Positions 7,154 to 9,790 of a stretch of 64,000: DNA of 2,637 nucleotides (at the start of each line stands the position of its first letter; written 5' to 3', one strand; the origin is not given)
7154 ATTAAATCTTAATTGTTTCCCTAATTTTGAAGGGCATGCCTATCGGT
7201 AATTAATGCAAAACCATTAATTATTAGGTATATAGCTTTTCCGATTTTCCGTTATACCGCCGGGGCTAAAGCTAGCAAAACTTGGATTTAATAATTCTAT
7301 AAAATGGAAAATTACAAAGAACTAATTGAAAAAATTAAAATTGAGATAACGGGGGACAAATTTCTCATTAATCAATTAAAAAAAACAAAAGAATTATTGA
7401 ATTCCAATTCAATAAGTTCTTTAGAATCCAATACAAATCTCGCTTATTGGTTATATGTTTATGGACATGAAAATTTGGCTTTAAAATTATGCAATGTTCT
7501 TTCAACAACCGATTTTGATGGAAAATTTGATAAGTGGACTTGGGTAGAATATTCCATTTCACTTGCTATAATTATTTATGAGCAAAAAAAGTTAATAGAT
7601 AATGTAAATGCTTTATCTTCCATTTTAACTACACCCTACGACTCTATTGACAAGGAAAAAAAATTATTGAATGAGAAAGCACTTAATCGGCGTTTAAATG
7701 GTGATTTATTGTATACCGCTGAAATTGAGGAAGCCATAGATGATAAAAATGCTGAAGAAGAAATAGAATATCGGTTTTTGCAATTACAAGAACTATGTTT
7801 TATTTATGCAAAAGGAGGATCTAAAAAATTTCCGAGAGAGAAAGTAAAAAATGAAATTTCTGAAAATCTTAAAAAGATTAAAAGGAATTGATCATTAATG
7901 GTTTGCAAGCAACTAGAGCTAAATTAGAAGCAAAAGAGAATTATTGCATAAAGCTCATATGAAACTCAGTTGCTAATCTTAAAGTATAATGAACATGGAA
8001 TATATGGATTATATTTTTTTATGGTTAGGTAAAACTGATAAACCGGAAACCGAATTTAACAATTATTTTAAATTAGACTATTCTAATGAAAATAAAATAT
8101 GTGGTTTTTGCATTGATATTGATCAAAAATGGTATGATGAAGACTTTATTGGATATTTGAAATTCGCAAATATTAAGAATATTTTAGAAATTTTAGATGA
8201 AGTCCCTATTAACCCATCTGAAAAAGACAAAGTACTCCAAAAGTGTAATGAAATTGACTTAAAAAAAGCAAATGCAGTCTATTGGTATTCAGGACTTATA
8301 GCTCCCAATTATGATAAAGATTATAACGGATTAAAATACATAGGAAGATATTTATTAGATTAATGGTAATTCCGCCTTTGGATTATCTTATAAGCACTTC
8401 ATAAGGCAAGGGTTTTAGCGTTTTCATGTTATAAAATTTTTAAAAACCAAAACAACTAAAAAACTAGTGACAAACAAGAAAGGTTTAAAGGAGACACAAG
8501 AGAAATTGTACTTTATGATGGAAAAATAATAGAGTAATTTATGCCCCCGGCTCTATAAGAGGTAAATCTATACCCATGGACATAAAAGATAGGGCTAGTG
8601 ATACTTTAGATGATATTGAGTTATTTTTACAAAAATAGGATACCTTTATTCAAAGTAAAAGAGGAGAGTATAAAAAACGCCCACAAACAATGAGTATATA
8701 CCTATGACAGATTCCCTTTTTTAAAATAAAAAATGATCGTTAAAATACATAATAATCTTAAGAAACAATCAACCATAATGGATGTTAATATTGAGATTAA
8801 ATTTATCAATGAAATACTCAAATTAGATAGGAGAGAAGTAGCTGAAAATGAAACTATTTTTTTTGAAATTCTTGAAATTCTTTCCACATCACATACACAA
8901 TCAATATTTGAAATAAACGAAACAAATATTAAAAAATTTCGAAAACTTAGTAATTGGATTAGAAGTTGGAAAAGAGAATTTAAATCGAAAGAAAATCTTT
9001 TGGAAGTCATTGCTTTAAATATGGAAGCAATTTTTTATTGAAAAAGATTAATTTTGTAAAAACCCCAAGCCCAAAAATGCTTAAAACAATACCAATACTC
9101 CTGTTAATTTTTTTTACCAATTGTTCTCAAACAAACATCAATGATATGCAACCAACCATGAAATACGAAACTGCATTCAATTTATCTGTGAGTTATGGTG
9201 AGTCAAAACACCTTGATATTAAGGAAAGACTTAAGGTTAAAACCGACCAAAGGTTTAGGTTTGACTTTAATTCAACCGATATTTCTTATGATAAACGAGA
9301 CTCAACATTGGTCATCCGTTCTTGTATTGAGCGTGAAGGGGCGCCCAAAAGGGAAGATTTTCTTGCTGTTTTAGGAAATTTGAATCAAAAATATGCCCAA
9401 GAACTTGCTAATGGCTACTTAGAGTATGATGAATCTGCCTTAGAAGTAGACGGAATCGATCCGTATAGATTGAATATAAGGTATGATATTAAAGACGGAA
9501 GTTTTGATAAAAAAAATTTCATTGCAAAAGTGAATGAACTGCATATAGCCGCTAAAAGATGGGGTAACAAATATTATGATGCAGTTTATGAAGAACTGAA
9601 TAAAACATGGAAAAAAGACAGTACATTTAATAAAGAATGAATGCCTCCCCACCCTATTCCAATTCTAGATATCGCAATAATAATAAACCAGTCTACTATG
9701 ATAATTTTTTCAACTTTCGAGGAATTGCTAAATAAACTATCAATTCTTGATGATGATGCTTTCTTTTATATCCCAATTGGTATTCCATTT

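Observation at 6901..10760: AT-rich island of small orphan ORFs including an Imm22-like gene: candidate orphan-immunity (acquired interbacterial defence-like) array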

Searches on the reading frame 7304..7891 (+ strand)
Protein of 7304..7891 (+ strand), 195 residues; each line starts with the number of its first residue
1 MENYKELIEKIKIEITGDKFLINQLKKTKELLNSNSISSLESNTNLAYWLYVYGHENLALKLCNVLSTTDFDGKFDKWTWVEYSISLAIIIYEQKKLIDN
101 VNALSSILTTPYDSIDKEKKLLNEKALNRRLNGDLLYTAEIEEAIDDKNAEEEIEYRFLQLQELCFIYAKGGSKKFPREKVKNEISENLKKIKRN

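Call 3: search_protein_families(library=pfam, proteins=[window:7304-7891:+], max_evalue=1)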
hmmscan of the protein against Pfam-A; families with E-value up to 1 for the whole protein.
window:7304-7891:+ (195 aa): 1 family
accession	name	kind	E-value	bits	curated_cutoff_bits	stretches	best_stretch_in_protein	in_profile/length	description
PF20453.3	DUF6707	-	4.1e-41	141.7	27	1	5-193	88-278/279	Family of unknown function (DUF6707)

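Call 6: search_protein_families(library=ncbifam, proteins=[window:7304-7891:+], max_evalue=0.1)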
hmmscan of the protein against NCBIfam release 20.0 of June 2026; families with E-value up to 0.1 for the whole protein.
window:7304-7891:+ (195 aa): 1 family
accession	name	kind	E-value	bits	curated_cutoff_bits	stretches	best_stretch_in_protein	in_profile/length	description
NF035928.1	holin_1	subfamily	0.084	13.3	150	0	37-108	33-101/117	bacteriophage holin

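Call 42: search_protein_families(library=padloc, proteins=[window:7304-7891:+], max_evalue=0.01)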
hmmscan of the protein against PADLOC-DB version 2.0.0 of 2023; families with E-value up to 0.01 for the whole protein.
window:7304-7891:+ (195 aa): 0 families

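Call 56: search_protein_families(library=pfam, proteins=[L137:7576-7986:+, L139:7208-7987:+, L146:2410-3189:+, L137:7067-7372:+, L137:8527-9183:+, L137:9196-9498:+, L137:10382-10756:+, L140:6342-7139:+, L140:8431-8739:+, L137:1464-2792:+], max_evalue=0.1)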
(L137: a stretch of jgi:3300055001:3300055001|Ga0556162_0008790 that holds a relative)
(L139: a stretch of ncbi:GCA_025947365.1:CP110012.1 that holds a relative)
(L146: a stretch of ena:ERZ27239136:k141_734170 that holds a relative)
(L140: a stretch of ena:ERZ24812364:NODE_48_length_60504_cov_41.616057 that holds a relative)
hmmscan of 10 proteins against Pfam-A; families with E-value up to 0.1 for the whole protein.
L137:7576-7986:+ (136 aa): 0 families

L139:7208-7987:+ (259 aa): 1 family
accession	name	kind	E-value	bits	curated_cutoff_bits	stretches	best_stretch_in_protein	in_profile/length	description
PF03527.20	RHS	-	3.8e-05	23.9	27.9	1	30-60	6-36/38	RHS protein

L146:2410-3189:+ (259 aa): 2 families
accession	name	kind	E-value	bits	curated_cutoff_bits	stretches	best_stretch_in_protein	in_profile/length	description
PF03527.20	RHS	-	6.3e-06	26.4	27.9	1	30-60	6-36/38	RHS protein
PF20749.2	DUF6833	-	0.081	13.1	26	0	206-235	27-57/57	Domain of unknown function (DUF6833)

L137:7067-7372:+ (101 aa): 0 families

L137:8527-9183:+ (218 aa): 2 families
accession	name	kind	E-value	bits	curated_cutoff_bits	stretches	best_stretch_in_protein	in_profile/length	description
PF02267.23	Rib_hydrolayse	-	6.6e-05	22.8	25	1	91-190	64-175/241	ADP-ribosyl cyclase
PF17780.6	OCRE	-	0.021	15.3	24.7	1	14-43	12-43/52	OCRE domain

L137:9196-9498:+ (100 aa): 1 family
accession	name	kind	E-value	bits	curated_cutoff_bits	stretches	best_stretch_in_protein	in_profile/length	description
PF15603.11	Imm74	-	0.051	14.1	27.1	1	50-85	33-71/80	Immunity protein 74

L137:10382-10756:+ (124 aa): 0 families

L140:6342-7139:+ (265 aa): 0 families

L140:8431-8739:+ (102 aa): 1 family
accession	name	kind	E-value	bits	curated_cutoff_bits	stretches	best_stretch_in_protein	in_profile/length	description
PF15565.11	Imm30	-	0.06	13.9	27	1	16-97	8-92/98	Immunity protein 30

L137:1464-2792:+ (442 aa): 0 families

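Call 68: search_dna_similar(query=window:7304-7888:+, collection=plasmids, mode=protein, max_evalue=0.001, max_rows=15)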
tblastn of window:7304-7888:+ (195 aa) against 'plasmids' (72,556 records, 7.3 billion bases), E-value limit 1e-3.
Records with a match: 2; places in all: 2; records where one place covers at least 80% of the query: 0.
Best place of each record, by identity: <60% 2.
By first word of the organism name: Hymenobacter 1; Arthrobacter 1.
By predicted mobility (MOB-suite, as given by PLSDB): non-mobilizable 2.
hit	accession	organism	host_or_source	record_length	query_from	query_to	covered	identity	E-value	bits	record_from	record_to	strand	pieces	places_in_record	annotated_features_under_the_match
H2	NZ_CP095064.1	Hymenobacter volaticus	single cell,air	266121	47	193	75%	31.3%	2e-11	69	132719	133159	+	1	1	DUF6707 family protein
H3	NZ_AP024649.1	Arthrobacter sp. StoSoilB13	-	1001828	59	193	69%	31.4%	1e-6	55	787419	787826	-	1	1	none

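Call 70: get_annotated_region(hit=H2, flank=6000)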
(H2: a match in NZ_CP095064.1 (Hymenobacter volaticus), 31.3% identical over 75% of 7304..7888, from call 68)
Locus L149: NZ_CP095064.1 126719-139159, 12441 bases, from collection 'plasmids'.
description: Hymenobacter volaticus strain 5420 S-77 plasmid unnamed3, complete sequence
organism: Hymenobacter volaticus (NCBI taxid 2932254)
taxonomy: Bacteria; Bacteroidota; Cytophagia; Cytophagales; Hymenobacteraceae; Hymenobacter; Hymenobacter volaticus
host: -; source: single cell,air; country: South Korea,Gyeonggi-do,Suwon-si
typing (MOB-suite, as given by PLSDB): non-mobilizable
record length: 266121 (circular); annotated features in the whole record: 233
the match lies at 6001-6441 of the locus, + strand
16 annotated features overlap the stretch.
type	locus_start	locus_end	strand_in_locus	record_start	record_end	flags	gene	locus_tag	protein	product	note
CDS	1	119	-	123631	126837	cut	-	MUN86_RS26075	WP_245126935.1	SBBP repeat-containing protein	-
CDS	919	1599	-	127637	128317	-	-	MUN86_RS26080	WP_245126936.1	hypothetical protein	-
CDS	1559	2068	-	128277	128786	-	-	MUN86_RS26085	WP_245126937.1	DUF4262 domain-containing protein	-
CDS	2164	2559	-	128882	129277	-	-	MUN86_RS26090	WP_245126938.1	hypothetical protein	-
CDS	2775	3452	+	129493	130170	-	-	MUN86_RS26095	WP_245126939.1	hypothetical protein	-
CDS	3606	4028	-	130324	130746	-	-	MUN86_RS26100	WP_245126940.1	hypothetical protein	-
CDS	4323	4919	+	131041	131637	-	-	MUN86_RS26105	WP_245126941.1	hypothetical protein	-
CDS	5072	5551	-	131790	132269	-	-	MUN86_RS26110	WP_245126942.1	hypothetical protein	-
CDS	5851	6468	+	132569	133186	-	-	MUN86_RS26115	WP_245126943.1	DUF6707 family protein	-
CDS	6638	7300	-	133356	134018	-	-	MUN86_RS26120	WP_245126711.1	hypothetical protein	-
CDS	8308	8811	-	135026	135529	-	-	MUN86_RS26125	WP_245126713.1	hypothetical protein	-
CDS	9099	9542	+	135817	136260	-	-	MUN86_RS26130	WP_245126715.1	hypothetical protein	-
CDS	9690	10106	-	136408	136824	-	-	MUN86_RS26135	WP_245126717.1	hypothetical protein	-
CDS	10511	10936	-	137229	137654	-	-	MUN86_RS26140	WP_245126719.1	hypothetical protein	-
CDS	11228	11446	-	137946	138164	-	-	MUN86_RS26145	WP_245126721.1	hypothetical protein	-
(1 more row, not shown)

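Call 73: search_protein_families(library=pfam, proteins=[L149:4323-4919:+, L149:2775-3452:+, L149:9099-9542:+], max_evalue=0.01)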
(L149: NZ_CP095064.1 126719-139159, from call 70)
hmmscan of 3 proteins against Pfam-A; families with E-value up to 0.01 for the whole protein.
L149:4323-4919:+ (198 aa): 0 families

L149:2775-3452:+ (225 aa): 0 families

L149:9099-9542:+ (147 aa): 0 families

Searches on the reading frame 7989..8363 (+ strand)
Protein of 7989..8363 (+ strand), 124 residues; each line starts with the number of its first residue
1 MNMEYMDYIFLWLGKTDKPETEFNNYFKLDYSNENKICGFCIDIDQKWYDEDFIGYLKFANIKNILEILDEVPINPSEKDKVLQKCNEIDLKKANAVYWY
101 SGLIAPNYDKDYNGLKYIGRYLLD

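Call 3: search_protein_families(library=pfam, proteins=[window:7989-8363:+], max_evalue=1)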
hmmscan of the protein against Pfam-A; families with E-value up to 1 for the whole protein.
window:7989-8363:+ (124 aa): 1 family
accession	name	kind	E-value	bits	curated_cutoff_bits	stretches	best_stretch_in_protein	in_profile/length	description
PF14112.11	DUF4284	-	1.6e-20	74.5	27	1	9-121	1-118/121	Immunity protein 22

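Call 6: search_protein_families(library=ncbifam, proteins=[window:7989-8363:+], max_evalue=0.1)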
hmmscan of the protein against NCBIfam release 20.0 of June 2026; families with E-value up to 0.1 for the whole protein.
window:7989-8363:+ (124 aa): 0 families

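Call 7: find_encoding_contigs(protein=window:7989-8363:+, flank=10000, max_places=8)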
Protein window:7989-8363:+ (124 aa): no gene with exactly this product is on record in the collection.

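Call 42: search_protein_families(library=padloc, proteins=[window:7989-8363:+], max_evalue=0.01)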
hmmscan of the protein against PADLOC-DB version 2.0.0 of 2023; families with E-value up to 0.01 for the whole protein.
window:7989-8363:+ (124 aa): 0 families

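Call 56: search_protein_families(library=pfam, proteins=[L137:7576-7986:+, L139:7208-7987:+, L146:2410-3189:+, L137:7067-7372:+, L137:8527-9183:+, L137:9196-9498:+, L137:10382-10756:+, L140:6342-7139:+, L140:8431-8739:+, L137:1464-2792:+], max_evalue=0.1)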
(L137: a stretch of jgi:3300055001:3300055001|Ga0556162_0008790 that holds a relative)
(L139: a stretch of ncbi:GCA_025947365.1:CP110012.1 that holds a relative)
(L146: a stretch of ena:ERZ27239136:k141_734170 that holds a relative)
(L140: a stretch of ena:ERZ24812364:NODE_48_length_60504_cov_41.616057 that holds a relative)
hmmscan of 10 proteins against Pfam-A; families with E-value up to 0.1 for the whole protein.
L137:7576-7986:+ (136 aa): 0 families

L139:7208-7987:+ (259 aa): 1 family
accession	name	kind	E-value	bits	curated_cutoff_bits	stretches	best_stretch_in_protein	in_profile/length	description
PF03527.20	RHS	-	3.8e-05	23.9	27.9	1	30-60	6-36/38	RHS protein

L146:2410-3189:+ (259 aa): 2 families
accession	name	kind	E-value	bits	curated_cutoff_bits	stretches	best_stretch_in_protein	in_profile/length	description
PF03527.20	RHS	-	6.3e-06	26.4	27.9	1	30-60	6-36/38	RHS protein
PF20749.2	DUF6833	-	0.081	13.1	26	0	206-235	27-57/57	Domain of unknown function (DUF6833)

L137:7067-7372:+ (101 aa): 0 families

L137:8527-9183:+ (218 aa): 2 families
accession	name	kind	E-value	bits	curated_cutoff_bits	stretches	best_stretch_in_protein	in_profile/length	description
PF02267.23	Rib_hydrolayse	-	6.6e-05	22.8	25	1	91-190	64-175/241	ADP-ribosyl cyclase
PF17780.6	OCRE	-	0.021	15.3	24.7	1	14-43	12-43/52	OCRE domain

L137:9196-9498:+ (100 aa): 1 family
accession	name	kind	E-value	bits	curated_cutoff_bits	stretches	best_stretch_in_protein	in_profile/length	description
PF15603.11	Imm74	-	0.051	14.1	27.1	1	50-85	33-71/80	Immunity protein 74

L137:10382-10756:+ (124 aa): 0 families

L140:6342-7139:+ (265 aa): 0 families

L140:8431-8739:+ (102 aa): 1 family
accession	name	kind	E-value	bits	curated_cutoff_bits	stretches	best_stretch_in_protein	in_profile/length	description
PF15565.11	Imm30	-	0.06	13.9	27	1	16-97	8-92/98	Immunity protein 30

L137:1464-2792:+ (442 aa): 0 families

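Call 98: search_dna_similar(query=window:7995-8360:+, collection=plasmids, mode=protein, max_evalue=0.001, max_rows=12)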
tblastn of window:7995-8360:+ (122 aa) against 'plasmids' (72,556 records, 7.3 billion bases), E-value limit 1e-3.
No match.

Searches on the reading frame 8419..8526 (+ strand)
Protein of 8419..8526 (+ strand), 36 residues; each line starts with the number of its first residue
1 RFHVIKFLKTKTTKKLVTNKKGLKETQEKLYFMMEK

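Call 82: search_protein_families(library=pfam, proteins=[window:8419-8526:+], max_evalue=1)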
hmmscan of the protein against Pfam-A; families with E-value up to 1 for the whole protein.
seq(36 aa): 0 families

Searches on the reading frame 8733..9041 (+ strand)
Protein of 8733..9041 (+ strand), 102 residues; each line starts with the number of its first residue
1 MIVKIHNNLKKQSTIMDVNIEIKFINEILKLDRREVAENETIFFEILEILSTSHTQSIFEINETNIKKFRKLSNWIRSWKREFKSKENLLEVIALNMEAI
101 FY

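Call 3: search_protein_families(library=pfam, proteins=[window:8733-9041:+], max_evalue=1)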
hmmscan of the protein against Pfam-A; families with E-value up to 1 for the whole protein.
window:8733-9041:+ (102 aa): 1 family
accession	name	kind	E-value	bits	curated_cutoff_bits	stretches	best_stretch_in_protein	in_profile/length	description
PF01452.22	Rota_NSP4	-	0.03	14.3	27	1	24-77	109-161/173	Rotavirus non structural protein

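Call 6: search_protein_families(library=ncbifam, proteins=[window:8733-9041:+], max_evalue=0.1)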
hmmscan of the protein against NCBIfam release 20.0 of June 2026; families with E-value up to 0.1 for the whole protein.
window:8733-9041:+ (102 aa): 1 family
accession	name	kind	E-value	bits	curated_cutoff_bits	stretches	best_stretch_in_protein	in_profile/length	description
TIGR01882.1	peptidase-T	equivalog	0.0082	15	285.75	1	4-99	224-319/410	peptidase T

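Call 42: search_protein_families(library=padloc, proteins=[window:8733-9041:+], max_evalue=0.01)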
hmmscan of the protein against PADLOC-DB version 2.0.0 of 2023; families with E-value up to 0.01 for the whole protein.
window:8733-9041:+ (102 aa): 0 families

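Call 56: search_protein_families(library=pfam, proteins=[L137:7576-7986:+, L139:7208-7987:+, L146:2410-3189:+, L137:7067-7372:+, L137:8527-9183:+, L137:9196-9498:+, L137:10382-10756:+, L140:6342-7139:+, L140:8431-8739:+, L137:1464-2792:+], max_evalue=0.1)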
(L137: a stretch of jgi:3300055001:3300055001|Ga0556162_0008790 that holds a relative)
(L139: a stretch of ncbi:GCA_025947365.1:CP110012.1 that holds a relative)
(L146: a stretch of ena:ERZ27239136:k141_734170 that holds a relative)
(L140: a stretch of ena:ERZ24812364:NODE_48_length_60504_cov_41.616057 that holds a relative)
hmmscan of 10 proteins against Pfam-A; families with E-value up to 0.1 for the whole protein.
L137:7576-7986:+ (136 aa): 0 families

L139:7208-7987:+ (259 aa): 1 family
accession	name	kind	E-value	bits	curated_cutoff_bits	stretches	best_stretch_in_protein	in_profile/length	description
PF03527.20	RHS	-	3.8e-05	23.9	27.9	1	30-60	6-36/38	RHS protein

L146:2410-3189:+ (259 aa): 2 families
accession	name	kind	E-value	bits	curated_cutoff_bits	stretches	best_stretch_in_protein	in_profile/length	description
PF03527.20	RHS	-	6.3e-06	26.4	27.9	1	30-60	6-36/38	RHS protein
PF20749.2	DUF6833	-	0.081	13.1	26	0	206-235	27-57/57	Domain of unknown function (DUF6833)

L137:7067-7372:+ (101 aa): 0 families

L137:8527-9183:+ (218 aa): 2 families
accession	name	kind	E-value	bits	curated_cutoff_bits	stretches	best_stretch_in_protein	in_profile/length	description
PF02267.23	Rib_hydrolayse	-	6.6e-05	22.8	25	1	91-190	64-175/241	ADP-ribosyl cyclase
PF17780.6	OCRE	-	0.021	15.3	24.7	1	14-43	12-43/52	OCRE domain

L137:9196-9498:+ (100 aa): 1 family
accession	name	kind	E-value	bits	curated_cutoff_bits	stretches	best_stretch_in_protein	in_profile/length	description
PF15603.11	Imm74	-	0.051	14.1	27.1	1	50-85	33-71/80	Immunity protein 74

L137:10382-10756:+ (124 aa): 0 families

L140:6342-7139:+ (265 aa): 0 families

L140:8431-8739:+ (102 aa): 1 family
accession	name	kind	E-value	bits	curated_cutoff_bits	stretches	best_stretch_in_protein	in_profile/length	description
PF15565.11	Imm30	-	0.06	13.9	27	1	16-97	8-92/98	Immunity protein 30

L137:1464-2792:+ (442 aa): 0 families

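Call 97: search_dna_similar(query=window:8733-9038:+, collection=plasmids, mode=protein, max_evalue=0.01, max_rows=8)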
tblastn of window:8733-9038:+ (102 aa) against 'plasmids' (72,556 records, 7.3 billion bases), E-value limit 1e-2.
No match.

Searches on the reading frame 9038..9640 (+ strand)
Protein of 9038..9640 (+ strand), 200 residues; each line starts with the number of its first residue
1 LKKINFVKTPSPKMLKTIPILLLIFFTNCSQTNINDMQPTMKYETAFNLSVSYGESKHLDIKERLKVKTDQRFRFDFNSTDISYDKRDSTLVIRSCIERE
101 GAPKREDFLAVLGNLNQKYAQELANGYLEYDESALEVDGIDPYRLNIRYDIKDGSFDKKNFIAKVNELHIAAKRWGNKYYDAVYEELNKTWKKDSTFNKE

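Call 3: search_protein_families(library=pfam, proteins=[window:9038-9640:+], max_evalue=1)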
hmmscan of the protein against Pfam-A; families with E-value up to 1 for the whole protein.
window:9038-9640:+ (200 aa): 0 families

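Call 6: search_protein_families(library=ncbifam, proteins=[window:9038-9640:+], max_evalue=0.1)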
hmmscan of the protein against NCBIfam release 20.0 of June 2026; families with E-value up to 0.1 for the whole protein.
window:9038-9640:+ (200 aa): 0 families

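Call 42: search_protein_families(library=padloc, proteins=[window:9077-9640:+], max_evalue=0.01)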
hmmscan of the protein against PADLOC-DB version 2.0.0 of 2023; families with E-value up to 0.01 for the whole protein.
window:9077-9640:+ (187 aa): 0 families

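Call 56: search_protein_families(library=pfam, proteins=[L137:7576-7986:+, L139:7208-7987:+, L146:2410-3189:+, L137:7067-7372:+, L137:8527-9183:+, L137:9196-9498:+, L137:10382-10756:+, L140:6342-7139:+, L140:8431-8739:+, L137:1464-2792:+], max_evalue=0.1)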
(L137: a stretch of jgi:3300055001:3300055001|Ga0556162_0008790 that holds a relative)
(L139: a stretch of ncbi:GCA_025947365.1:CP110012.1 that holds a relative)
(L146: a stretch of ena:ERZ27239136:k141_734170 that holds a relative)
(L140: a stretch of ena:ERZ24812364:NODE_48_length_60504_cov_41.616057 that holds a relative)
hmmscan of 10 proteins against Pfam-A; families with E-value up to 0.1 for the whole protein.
L137:7576-7986:+ (136 aa): 0 families

L139:7208-7987:+ (259 aa): 1 family
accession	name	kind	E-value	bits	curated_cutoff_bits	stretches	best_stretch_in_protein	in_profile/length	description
PF03527.20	RHS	-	3.8e-05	23.9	27.9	1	30-60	6-36/38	RHS protein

L146:2410-3189:+ (259 aa): 2 families
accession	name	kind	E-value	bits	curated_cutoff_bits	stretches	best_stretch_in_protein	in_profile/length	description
PF03527.20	RHS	-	6.3e-06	26.4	27.9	1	30-60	6-36/38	RHS protein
PF20749.2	DUF6833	-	0.081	13.1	26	0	206-235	27-57/57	Domain of unknown function (DUF6833)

L137:7067-7372:+ (101 aa): 0 families

L137:8527-9183:+ (218 aa): 2 families
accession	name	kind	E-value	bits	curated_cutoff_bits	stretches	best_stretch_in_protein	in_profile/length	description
PF02267.23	Rib_hydrolayse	-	6.6e-05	22.8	25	1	91-190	64-175/241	ADP-ribosyl cyclase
PF17780.6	OCRE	-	0.021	15.3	24.7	1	14-43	12-43/52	OCRE domain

L137:9196-9498:+ (100 aa): 1 family
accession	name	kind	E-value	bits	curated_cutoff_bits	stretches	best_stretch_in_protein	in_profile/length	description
PF15603.11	Imm74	-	0.051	14.1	27.1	1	50-85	33-71/80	Immunity protein 74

L137:10382-10756:+ (124 aa): 0 families

L140:6342-7139:+ (265 aa): 0 families

L140:8431-8739:+ (102 aa): 1 family
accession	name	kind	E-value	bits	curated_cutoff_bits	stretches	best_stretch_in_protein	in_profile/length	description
PF15565.11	Imm30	-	0.06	13.9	27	1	16-97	8-92/98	Immunity protein 30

L137:1464-2792:+ (442 aa): 0 families
